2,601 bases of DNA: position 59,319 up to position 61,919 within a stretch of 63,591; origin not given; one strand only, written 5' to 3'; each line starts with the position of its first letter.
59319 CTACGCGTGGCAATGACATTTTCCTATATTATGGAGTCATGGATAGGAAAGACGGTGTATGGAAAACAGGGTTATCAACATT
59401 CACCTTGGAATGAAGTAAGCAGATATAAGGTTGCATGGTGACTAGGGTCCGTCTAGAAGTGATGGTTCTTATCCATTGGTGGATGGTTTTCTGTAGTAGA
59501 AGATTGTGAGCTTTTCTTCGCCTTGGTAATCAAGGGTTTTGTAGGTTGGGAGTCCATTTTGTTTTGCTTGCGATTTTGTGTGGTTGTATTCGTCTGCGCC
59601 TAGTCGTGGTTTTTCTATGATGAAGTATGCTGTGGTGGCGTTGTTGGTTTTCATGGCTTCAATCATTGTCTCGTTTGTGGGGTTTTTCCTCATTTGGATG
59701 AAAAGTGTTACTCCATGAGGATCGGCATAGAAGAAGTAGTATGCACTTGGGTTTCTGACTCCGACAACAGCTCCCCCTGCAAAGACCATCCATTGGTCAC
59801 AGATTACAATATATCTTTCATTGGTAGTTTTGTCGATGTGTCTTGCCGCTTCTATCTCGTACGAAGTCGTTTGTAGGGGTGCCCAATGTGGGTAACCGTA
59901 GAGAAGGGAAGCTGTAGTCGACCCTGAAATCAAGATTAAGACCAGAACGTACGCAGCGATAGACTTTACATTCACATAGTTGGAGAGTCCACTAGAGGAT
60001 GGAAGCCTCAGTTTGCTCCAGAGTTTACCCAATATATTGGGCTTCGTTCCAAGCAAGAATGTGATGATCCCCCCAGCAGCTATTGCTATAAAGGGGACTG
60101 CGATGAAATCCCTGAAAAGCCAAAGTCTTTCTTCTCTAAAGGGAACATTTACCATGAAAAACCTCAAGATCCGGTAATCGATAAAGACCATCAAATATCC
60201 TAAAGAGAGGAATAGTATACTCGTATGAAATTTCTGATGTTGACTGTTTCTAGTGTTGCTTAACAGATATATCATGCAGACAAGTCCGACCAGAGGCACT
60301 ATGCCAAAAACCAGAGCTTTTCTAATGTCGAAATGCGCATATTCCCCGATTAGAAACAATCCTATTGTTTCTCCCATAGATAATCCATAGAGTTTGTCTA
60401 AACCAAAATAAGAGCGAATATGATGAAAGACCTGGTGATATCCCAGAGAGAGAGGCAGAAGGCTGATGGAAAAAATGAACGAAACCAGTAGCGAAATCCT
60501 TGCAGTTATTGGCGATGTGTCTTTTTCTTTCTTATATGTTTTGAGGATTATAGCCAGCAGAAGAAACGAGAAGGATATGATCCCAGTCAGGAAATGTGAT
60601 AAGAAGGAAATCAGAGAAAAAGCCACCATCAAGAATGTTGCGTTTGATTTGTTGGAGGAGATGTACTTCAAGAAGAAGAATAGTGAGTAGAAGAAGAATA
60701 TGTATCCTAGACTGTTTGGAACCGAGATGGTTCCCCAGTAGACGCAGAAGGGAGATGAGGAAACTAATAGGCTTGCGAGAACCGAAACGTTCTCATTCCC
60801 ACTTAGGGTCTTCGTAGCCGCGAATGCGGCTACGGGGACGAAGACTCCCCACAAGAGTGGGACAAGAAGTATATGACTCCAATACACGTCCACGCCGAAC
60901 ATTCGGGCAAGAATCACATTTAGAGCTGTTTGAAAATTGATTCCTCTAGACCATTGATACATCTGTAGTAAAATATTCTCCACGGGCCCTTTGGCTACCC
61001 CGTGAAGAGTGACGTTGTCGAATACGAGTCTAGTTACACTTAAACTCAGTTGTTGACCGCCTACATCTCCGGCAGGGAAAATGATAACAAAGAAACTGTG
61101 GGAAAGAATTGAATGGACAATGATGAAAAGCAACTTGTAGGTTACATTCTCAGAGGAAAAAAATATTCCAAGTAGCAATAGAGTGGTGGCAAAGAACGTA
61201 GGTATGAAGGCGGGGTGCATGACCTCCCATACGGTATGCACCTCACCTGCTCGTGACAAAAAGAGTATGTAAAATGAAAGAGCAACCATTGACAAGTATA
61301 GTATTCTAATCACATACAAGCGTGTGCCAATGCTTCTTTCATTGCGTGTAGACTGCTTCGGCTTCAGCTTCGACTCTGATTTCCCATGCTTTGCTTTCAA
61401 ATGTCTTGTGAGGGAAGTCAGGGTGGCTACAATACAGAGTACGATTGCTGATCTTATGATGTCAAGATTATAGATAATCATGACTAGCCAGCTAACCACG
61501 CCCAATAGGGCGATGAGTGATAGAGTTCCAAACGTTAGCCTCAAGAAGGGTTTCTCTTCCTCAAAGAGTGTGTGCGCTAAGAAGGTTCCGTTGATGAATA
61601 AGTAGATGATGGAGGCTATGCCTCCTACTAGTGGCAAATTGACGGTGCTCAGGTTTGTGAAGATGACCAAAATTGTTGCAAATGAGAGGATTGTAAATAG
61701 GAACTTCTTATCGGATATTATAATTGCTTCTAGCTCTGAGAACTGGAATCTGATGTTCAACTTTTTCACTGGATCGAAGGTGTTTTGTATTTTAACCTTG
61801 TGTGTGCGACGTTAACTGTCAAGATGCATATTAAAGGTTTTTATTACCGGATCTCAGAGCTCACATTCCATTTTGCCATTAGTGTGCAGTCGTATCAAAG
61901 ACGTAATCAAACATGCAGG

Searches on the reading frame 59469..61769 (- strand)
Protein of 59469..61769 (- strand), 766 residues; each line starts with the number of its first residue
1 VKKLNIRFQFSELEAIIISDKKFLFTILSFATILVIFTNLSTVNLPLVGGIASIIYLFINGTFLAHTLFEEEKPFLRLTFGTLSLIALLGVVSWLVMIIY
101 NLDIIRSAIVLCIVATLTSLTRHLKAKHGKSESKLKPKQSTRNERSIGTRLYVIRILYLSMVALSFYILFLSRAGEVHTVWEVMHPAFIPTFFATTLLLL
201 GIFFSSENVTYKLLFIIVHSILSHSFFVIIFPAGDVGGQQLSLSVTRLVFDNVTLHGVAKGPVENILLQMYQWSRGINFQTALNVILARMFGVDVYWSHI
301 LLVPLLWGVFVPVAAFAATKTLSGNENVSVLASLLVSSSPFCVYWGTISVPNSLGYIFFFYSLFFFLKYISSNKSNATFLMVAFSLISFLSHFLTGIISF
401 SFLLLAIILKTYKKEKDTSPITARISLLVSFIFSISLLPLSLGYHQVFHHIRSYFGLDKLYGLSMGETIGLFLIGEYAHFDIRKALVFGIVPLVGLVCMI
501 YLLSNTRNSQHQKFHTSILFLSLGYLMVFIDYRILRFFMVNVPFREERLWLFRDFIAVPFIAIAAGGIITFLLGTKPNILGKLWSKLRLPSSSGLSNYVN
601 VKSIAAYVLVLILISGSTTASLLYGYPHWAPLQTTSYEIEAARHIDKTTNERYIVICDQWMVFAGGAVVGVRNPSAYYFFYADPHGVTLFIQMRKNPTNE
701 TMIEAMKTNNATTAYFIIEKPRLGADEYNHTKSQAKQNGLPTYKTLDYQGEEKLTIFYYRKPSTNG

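Call 23: search_protein_families(library=pfam, proteins=[window:59469-61769:-], max_evalue=0.00001)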
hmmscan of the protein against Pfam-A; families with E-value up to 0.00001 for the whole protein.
window:59469-61769:- (766 aa): 1 family
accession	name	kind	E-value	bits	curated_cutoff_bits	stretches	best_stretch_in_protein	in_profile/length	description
PF13231.12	PMT_2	-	2.3e-06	28.3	26.1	1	291-434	17-155/160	Dolichyl-phosphate-mannose-protein mannosyltransferase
